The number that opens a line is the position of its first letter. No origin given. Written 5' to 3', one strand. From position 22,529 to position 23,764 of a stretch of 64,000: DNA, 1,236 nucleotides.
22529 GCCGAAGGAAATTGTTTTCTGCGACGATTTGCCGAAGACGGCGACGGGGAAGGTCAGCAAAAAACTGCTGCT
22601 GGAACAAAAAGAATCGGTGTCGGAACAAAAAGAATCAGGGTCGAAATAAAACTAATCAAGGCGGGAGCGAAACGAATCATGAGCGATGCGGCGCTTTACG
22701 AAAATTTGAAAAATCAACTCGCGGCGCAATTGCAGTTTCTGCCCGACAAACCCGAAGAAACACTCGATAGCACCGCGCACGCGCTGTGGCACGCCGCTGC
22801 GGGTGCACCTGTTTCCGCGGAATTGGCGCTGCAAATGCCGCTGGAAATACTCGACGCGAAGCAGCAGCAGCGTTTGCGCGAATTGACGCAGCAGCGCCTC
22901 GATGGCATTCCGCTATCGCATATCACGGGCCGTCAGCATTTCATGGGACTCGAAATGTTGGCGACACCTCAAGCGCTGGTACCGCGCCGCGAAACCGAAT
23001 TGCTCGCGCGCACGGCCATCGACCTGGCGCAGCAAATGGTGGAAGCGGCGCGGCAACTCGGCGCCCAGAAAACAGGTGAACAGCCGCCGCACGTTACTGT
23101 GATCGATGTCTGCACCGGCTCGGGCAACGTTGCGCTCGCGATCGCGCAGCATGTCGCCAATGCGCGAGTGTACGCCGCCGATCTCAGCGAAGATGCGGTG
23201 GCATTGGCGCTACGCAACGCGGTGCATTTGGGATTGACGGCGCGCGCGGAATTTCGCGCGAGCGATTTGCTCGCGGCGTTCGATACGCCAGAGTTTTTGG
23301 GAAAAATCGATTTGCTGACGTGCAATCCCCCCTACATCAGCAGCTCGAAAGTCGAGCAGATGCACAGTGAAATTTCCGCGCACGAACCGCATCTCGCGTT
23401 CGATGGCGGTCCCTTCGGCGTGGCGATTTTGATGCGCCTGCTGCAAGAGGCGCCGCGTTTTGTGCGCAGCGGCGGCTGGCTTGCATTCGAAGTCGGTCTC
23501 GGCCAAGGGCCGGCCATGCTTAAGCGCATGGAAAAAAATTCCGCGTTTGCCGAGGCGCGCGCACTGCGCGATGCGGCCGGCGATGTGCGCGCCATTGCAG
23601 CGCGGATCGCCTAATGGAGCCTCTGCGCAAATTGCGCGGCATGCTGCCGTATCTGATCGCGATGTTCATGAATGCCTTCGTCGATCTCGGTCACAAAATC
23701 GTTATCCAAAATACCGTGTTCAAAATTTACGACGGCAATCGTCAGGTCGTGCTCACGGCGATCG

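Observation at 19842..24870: lpxO / dedicated carrier protein / AMP-ligase / HemK-like N-methyltransferase / LplT-like MFS: an unusual envelope-lipid remodelling cluster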

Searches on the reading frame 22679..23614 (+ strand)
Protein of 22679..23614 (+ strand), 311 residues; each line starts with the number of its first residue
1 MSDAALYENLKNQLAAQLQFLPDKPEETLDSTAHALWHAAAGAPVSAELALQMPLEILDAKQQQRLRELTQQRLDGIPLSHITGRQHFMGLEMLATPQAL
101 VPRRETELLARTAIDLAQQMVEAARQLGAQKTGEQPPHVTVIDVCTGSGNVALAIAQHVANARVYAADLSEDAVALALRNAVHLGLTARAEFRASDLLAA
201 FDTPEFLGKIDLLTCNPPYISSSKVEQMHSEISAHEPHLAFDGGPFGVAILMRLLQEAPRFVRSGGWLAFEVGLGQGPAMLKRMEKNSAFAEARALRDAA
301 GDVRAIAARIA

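Call 3: search_protein_families(library=pfam, proteins=[window:22679-23614:+], max_evalue=0.01)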
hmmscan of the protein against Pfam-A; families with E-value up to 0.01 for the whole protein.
window:22679-23614:+ (311 aa): 16 families
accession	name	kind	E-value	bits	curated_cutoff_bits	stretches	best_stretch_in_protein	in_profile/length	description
PF13649.12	Methyltransf_25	-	2.5e-11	44.5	27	1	141-233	1-90/97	Methyltransferase domain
PF05175.20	MTS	-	3.9e-10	40.1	23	1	138-227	32-116/170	Methyltransferase small domain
PF13847.12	Methyltransf_31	-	2.4e-09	37.5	27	1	138-216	4-81/145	Methyltransferase domain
PF08242.18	Methyltransf_12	-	8.5e-07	30.1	30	1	143-216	2-72/98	Methyltransferase domain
PF08241.18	Methyltransf_11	-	1.2e-06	29.5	21.2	1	143-198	2-52/95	Methyltransferase domain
PF17827.6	PrmC_N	-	8.4e-06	26.7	23.4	1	52-84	39-71/71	PrmC N-terminal domain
PF06325.19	PrmA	-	2.1e-05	24.6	22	1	138-192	162-215/296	Ribosomal protein L11 methyltransferase (PrmA)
PF01170.24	UPF0020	-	4.8e-05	23.6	22.3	1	154-228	69-140/197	RMKL-like, methyltransferase domain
PF03602.21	Cons_hypoth95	-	8.9e-05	22.7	24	1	138-234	42-138/182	Conserved hypothetical protein 95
PF13489.12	Methyltransf_23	-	0.00086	19.5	27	1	132-194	17-77/164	Methyltransferase domain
PF09445.16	Methyltransf_15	-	0.002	18.2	22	1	140-219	3-81/165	RNA cap guanine-N2 methyltransferase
PF12847.13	Methyltransf_18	-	0.0027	18.2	27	1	138-203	15-80/151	Methyltransferase domain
PF13679.12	Methyltransf_32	-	0.0028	18.1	27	1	130-196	18-88/143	Methyltransferase domain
PF01728.25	FtsJ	-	0.0028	18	24.1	1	137-248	21-115/181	FtsJ-like methyltransferase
PF01209.24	Ubie_methyltran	-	0.0053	16.6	20.1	1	131-185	46-96/233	ubiE/COQ5 methyltransferase family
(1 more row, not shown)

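Call 4: search_protein_families(library=ncbifam, proteins=[window:22679-23614:+], max_evalue=0.01)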
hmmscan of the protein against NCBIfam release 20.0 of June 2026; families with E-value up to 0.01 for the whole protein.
window:22679-23614:+ (311 aa): 31 families (the best 25 are shown)
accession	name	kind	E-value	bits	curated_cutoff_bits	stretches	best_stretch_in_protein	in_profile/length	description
TIGR03534.1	RF_mod_PrmC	equivalog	1.8e-60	204.5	199.1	1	54-306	21-252/253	peptide chain release factor N(5)-glutamine methyltransferase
TIGR00536.1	hemK_fam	subfamily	1.6e-52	178.3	115.5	1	48-309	40-281/286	HemK family protein methyltransferase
TIGR03704.1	PrmC_rel_meth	equivalog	1.2e-38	133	248.8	1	57-289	21-233/251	putative protein N(5)-glutamine methyltransferase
TIGR03533.1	L3_gln_methyl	equivalog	4.9e-34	118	229.7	1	56-275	54-254/284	50S ribosomal protein L3 N(5)-glutamine methyltransferase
NF002421.0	PRK01544.1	equivalog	3e-22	79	567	1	56-281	49-278/524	bifunctional peptide chain release factor N(5)-glutamine methyltransferase PrmC/tRNA (guanosine(46)-N7)-methyltransferase TrmB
NF011529.0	PRK14968.1-3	equivalog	1.3e-15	57.4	162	1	140-269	37-153/198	putative methyltransferase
NF011530.0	PRK14968.1-4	equivalog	2.6e-11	43.2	243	1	138-269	40-154/202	putative methyltransferase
TIGR00537.1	hemK_rel_arch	hypoth_equivalog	3.5e-11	43.1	87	1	140-267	22-135/179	HemK2/MTQ2 family protein methyltransferase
NF011527.0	PRK14968.1-1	equivalog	8.7e-10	38.6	242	1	122-270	19-149/192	putative methyltransferase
NF002910.0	PRK03522.2-3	equivalog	1.2e-06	27.8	558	1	117-218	219-317/383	23S rRNA (uracil(747)-C(5))-methyltransferase RlmC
NF001244.0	PRK00216.1-5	equivalog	3.4e-06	26.5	216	1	131-197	43-109/236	bifunctional demethylmenaquinone methyltransferase/2-methoxy-6-polyprenyl-1,4-benzoquinol methylase UbiE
NF047853.1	tRm6a37MtseTrmN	equivalog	1.3e-05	25.1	350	1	140-223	46-128/244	tRNA(1)(Val) (adenine(37)-N(6))-methyltransferase TrmN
TIGR02469.1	CbiT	equivalog_domain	2.9e-05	24.3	78.3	1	138-190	20-72/124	precorrin-6Y C5,15-methyltransferase (decarboxylating) subunit CbiT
TIGR02021.1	BchM-ChlM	equivalog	2.9e-05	23.6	158.9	1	139-203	56-118/218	magnesium protoporphyrin IX methyltransferase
TIGR01934.1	MenG_MenH_UbiE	subfamily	5.1e-05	22.7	158.35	1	134-193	37-93/223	ubiquinone/menaquinone biosynthesis methyltransferase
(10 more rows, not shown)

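Call 10: find_homologous_proteins(query=window:22679-23614:+, max_evalue=1e-10)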
Query window:22679-23614:+ (311 aa): 3974 proteins with E <= 1e-10 among 8000 candidates; the best 120 are listed.
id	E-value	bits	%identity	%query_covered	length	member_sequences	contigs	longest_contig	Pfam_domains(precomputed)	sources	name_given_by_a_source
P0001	3.4e-196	668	100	100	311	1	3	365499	PF13847.13,PF06325.20,PF05175.21,PF13649.13,PF17827.7,PF08241.19,PF08242.19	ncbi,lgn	-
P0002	8.3e-158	542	82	99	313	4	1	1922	PF13847.13,PF06325.20,PF05175.21,PF03602.22,PF13649.13,PF01170.25,PF08241.19,PF08242.19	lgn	-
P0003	4.4e-156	537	83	100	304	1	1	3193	PF13847.13,PF06325.20,PF05175.21,PF03602.22,PF13649.13,PF01170.25,PF17827.7,PF08241.19,PF08242.19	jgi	jgi:release factor glutamine methyltransferase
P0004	1.4e-155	535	82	100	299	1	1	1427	PF13847.13,PF06325.20,PF05175.21,PF03602.22,PF13649.13,PF01170.25,PF08241.19,PF08242.19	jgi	jgi:release factor glutamine methyltransferase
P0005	4.1e-155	534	82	100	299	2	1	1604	PF13847.13,PF13489.13,PF06325.20,PF05175.21,PF03602.22,PF13649.13,PF01170.25,PF08241.19,PF08242.19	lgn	-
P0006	4.7e-154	530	81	99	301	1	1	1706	PF13847.13,PF13489.13,PF06325.20,PF05175.21,PF03602.22,PF13649.13,PF08241.19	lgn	-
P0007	2.2e-151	521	80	99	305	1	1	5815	PF13847.13,PF06325.20,PF05175.21,PF03602.22,PF13649.13,PF01170.25,PF17827.7,PF08241.19,PF08242.19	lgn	-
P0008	1.1e-150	519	79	100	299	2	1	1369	PF13847.13,PF06325.20,PF05175.21,PF03602.22,PF13649.13,PF01170.25,PF08241.19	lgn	-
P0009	3.9e-148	511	80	100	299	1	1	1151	PF13847.13,PF06325.20,PF05175.21,PF03602.22,PF13649.13,PF17827.7,PF08241.19,PF08242.19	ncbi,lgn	-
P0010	9.2e-148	509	78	100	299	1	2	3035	PF13847.13,PF06325.20,PF05175.21,PF03602.22,PF13649.13,PF01170.25,PF13679.13,PF08241.19,PF08242.19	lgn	-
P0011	1.1e-143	496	76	98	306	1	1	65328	PF13847.13,PF06325.20,PF05175.21,PF13649.13,PF01170.25,PF13679.13,PF08241.19,PF08242.19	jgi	jgi:release factor glutamine methyltransferase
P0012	1.8e-141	489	76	100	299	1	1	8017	PF13847.13,PF06325.20,PF05175.21,PF13649.13,PF01170.25,PF08241.19,PF08242.19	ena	-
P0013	8.2e-128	444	70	99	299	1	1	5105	PF13847.13,PF06325.20,PF05175.21,PF13649.13,PF01170.25,PF08241.19,PF08242.19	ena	-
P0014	2.9e-127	442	68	100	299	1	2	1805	PF13847.13,PF06325.20,PF05175.21,PF13649.13,PF09445.17,PF17827.7,PF01209.25,PF08241.19,PF08242.19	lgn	-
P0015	1.7e-125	436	67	100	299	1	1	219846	PF13847.13,PF06325.20,PF05175.21,PF13649.13,PF01170.25,PF17827.7,PF08241.19,PF08242.19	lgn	-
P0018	7.3e-121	421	67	98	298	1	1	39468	PF13847.13,PF06325.20,PF05175.21,PF03602.22,PF13649.13,PF08241.19,PF08242.19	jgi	jgi:release factor glutamine methyltransferase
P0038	6.3e-115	402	65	100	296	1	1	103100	PF13847.13,PF13489.13,PF06325.20,PF05175.21,PF03602.22,PF13649.13,PF01170.25,PF09445.17,PF08241.19,PF08242.19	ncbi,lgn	ncbi:MAG: peptide chain release factor N(5)-glutamine methyltransferase [Dokdonella sp.]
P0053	3.4e-112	393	62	100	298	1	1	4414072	PF13847.13,PF06325.20,PF05175.21,PF13649.13,PF01170.25,PF09445.17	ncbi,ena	-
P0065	1.1e-111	391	64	98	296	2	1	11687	PF13847.13,PF06325.20,PF05175.21,PF03602.22,PF13649.13,PF01170.25,PF09445.17,PF08241.19,PF08242.19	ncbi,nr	ncbi:MAG TPA: peptide chain release factor N(5)-glutamine methyltransferase [Spongiibacteraceae bact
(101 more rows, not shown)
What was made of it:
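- Homologues are named release factor glutamine methyltransferase by JGI and PGAP (call 10).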

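Call 11: find_encoding_contigs(protein=P0053, flank=10000, max_places=2)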
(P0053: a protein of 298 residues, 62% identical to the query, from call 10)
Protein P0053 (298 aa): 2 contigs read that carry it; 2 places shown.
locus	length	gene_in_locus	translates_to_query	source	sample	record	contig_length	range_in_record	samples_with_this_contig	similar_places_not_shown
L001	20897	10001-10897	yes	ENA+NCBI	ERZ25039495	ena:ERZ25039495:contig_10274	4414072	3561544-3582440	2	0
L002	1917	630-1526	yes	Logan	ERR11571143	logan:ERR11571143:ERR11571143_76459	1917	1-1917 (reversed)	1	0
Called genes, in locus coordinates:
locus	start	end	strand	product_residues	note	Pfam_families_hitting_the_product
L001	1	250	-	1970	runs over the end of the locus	PF17963:Big_9, PF01839:FG-GAP (weak), PF13517:FG-GAP_3 (weak), PF01839:FG-GAP (weak), PF02412:TSP_3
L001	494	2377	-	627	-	PF12228:DUF3604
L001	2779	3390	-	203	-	PF12804:NTP_transf_3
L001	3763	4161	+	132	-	PF07589:PEP_exosort_dom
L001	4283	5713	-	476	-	PF00749:tRNA-synt_1c, PF19269:Anticodon_2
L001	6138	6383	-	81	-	-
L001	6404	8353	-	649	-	PF13522:GATase_6, PF13537:GATase_7, PF00733:Asn_synthase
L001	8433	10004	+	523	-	PF00501:AMP-binding, PF13193:AMP-binding_C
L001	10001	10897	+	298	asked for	PF05175:MTS, PF01170:UPF0020 (weak), PF06325:PrmA (weak), PF09445:Methyltransf_15 (weak), PF13649:Methyltransf_25, PF13847:Methyltransf_31 (weak)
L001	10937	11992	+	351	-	PF02540:NAD_synthase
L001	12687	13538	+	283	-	-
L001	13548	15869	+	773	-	-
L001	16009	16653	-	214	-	-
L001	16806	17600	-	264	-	PF00174:Oxidored_molyb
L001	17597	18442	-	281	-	PF01292:Ni_hydr_CYTB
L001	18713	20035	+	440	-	PF22842:Pel9A-like_beta_helix, PF05048:NosD, PF13229:Beta_helix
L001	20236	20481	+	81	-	-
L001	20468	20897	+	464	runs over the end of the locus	PF00501:AMP-binding, PF13193:AMP-binding_C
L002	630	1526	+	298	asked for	PF05175:MTS, PF01170:UPF0020 (weak), PF06325:PrmA (weak), PF09445:Methyltransf_15 (weak), PF13649:Methyltransf_25, PF13847:Methyltransf_31 (weak)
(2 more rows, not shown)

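Call 12: find_encoding_contigs(protein=P0038, flank=10000, max_places=2)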
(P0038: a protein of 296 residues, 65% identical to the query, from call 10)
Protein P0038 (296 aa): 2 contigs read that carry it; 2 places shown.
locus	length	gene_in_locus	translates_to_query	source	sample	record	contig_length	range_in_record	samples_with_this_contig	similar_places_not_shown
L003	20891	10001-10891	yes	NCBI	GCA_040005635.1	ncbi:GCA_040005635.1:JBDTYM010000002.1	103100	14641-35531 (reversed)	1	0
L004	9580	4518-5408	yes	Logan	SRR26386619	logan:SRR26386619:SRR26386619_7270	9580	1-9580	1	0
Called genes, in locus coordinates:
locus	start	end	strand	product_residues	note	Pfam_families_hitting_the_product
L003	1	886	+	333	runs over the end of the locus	PF00291:PALP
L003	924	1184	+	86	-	PF00550:PP-binding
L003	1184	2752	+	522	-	PF00501:AMP-binding, PF13193:AMP-binding_C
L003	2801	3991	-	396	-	PF13480:Acetyltransf_6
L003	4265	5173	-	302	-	-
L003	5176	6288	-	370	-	PF13480:Acetyltransf_6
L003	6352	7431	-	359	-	PF13480:Acetyltransf_6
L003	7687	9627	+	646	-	PF13522:GATase_6, PF13537:GATase_7, PF00733:Asn_synthase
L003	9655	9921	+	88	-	-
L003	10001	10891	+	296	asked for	PF05175:MTS, PF13489:Methyltransf_23 (faint), PF01170:UPF0020 (weak), PF03602:Cons_hypoth95 (weak), PF13847:Methyltransf_31, PF08241:Methyltransf_11 (weak), PF09445:Methyltransf_15 (weak), PF13649:Methyltransf_25, +2 more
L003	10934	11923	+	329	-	PF02540:NAD_synthase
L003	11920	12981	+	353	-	-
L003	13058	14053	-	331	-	PF00534:Glycos_transf_1, PF13692:Glyco_trans_1_4 (weak)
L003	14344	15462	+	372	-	PF00535:Glycos_transf_2, PF13641:Glyco_tranf_2_3, PF13632:Glyco_trans_2_3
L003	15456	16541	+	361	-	PF01522:Polysacc_deac_1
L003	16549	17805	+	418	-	PF04932:Wzy_C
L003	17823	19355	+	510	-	PF01943:Polysacc_synt, PF13440:Polysacc_synt_3 (weak)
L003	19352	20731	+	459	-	PF27533:CapK_C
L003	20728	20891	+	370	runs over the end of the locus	PF13439:Glyco_transf_4, PF13477:Glyco_trans_4_2 (weak), PF13579:Glyco_trans_4_4, PF20706:GT4-conflict, PF00534:Glycos_transf_1, PF13692:Glyco_trans_1_4, PF13524:Glyco_trans_1_2 (weak)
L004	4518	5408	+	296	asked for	PF05175:MTS, PF13489:Methyltransf_23 (faint), PF01170:UPF0020 (weak), PF03602:Cons_hypoth95 (weak), PF13847:Methyltransf_31, PF08241:Methyltransf_11 (weak), PF09445:Methyltransf_15 (weak), PF13649:Methyltransf_25, +2 more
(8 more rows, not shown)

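Call 13: find_encoding_contigs(protein=P0015, flank=10000, max_places=2)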
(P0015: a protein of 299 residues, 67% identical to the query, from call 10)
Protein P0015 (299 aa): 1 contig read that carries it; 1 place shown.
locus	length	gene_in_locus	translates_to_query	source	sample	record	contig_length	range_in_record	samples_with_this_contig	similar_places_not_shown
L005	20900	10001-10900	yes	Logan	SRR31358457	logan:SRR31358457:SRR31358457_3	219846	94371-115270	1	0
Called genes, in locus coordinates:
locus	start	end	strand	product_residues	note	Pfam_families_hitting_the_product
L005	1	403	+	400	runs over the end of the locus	PF01757:Acyl_transf_3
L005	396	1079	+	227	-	PF02230:Abhydrolase_2, PF03959:FSH1 (faint)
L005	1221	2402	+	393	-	PF02771:Acyl-CoA_dh_N, PF00441:Acyl-CoA_dh_1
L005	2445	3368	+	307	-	-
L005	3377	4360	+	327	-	PF08893:DUF1839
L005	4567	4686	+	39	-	-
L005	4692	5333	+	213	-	PF00132:Hexapep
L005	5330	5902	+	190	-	PF00132:Hexapep (faint)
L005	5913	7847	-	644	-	PF13522:GATase_6, PF13537:GATase_7, PF00733:Asn_synthase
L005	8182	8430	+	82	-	-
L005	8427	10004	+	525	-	PF00501:AMP-binding, PF13193:AMP-binding_C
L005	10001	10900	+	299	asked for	PF17827:PrmC_N (faint), PF08241:Methyltransf_11 (faint), PF01170:UPF0020 (weak), PF05175:MTS, PF06325:PrmA (weak), PF08242:Methyltransf_12 (weak), PF13649:Methyltransf_25, PF13847:Methyltransf_31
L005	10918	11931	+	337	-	PF02540:NAD_synthase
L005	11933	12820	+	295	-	-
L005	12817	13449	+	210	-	PF00132:Hexapep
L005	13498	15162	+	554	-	PF13480:Acetyltransf_6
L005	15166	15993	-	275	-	PF01522:Polysacc_deac_1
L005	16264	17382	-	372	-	PF01041:DegT_DnrJ_EryC1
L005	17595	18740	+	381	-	PF13439:Glyco_transf_4, PF13579:Glyco_trans_4_4, PF20706:GT4-conflict, PF00534:Glycos_transf_1, PF13692:Glyco_trans_1_4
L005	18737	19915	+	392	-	PF13439:Glyco_transf_4 (weak), PF13579:Glyco_trans_4_4 (weak), PF00534:Glycos_transf_1, PF13692:Glyco_trans_1_4, PF13524:Glyco_trans_1_2 (weak)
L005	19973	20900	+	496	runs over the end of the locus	PF01943:Polysacc_synt, PF13440:Polysacc_synt_3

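Call 14: find_encoding_contigs(protein=P0001, flank=10000, max_places=3)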
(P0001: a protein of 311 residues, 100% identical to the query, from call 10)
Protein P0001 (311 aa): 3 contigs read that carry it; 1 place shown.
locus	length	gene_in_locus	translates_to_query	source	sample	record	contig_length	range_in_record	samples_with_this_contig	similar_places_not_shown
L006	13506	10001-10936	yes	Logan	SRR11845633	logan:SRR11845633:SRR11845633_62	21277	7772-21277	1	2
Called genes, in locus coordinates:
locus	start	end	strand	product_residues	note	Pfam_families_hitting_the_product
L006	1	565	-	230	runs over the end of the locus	-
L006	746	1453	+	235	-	PF01479:S4 (weak), PF00849:PseudoU_synth_2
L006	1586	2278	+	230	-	-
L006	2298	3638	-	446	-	PF01243:PNPOx_N, PF01590:GAF, PF13185:GAF_2, PF13492:GAF_3 (weak)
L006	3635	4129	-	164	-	-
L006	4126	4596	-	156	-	-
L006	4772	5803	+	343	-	PF05175:MTS, PF01170:UPF0020 (weak), PF06325:PrmA (weak), PF13847:Methyltransf_31, PF08241:Methyltransf_11 (weak), PF08242:Methyltransf_12 (weak), PF13649:Methyltransf_25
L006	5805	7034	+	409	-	PF13679:Methyltransf_32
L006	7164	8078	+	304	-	PF05118:Asp_Arg_Hydrox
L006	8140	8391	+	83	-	PF00550:PP-binding (weak)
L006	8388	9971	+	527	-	PF00501:AMP-binding, PF13193:AMP-binding_C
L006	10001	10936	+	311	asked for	PF17827:PrmC_N (faint), PF08242:Methyltransf_12 (faint), PF08241:Methyltransf_11 (faint), PF06325:PrmA (faint), PF05175:MTS, PF13847:Methyltransf_31, PF13649:Methyltransf_25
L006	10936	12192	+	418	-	PF07690:MFS_1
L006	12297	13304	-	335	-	PF08240:ADH_N, PF00107:ADH_zinc_N, PF13602:ADH_zinc_N_2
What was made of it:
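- Tried and rejected: The 365-kb contig is on record, but only 21 kb was returned (call 14).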

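Call 15: find_encoding_contigs(protein=P0011, flank=10000, max_places=2)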
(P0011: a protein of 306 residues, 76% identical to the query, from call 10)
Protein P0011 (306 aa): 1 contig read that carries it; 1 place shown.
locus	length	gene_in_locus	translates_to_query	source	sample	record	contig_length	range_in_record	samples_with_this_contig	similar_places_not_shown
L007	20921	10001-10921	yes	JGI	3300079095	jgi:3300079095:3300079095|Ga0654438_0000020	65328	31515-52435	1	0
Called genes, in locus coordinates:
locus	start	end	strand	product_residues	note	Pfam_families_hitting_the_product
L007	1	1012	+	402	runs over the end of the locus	PF13679:Methyltransf_32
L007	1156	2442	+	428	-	PF01734:Patatin, PF12536:DUF3734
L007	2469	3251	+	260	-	PF00106:adh_short, PF08659:KR, PF23441:SDR (weak), PF13561:adh_short_C2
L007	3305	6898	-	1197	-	PF13517:FG-GAP_3 (faint), PF16743:PliI (faint), PF01839:FG-GAP (faint)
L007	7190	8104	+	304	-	PF05118:Asp_Arg_Hydrox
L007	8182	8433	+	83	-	PF00550:PP-binding (weak)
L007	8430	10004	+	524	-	PF00501:AMP-binding, PF13193:AMP-binding_C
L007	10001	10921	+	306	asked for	PF13679:Methyltransf_32 (faint), PF01170:UPF0020 (weak), PF05175:MTS, PF06325:PrmA (weak), PF13847:Methyltransf_31, PF08241:Methyltransf_11 (faint), PF08242:Methyltransf_12 (weak), PF13649:Methyltransf_25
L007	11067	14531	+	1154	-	PF07690:MFS_1, PF01553:Acyltransferase, PF00501:AMP-binding, PF13193:AMP-binding_C (weak)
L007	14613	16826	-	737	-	PF07691:PA14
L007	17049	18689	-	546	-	PF05228:CHASE4, PF00990:GGDEF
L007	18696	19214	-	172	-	PF00255:GSHPx, PF00578:AhpC-TSA (weak)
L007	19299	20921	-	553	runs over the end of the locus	PF02366:PMT, PF13231:PMT_2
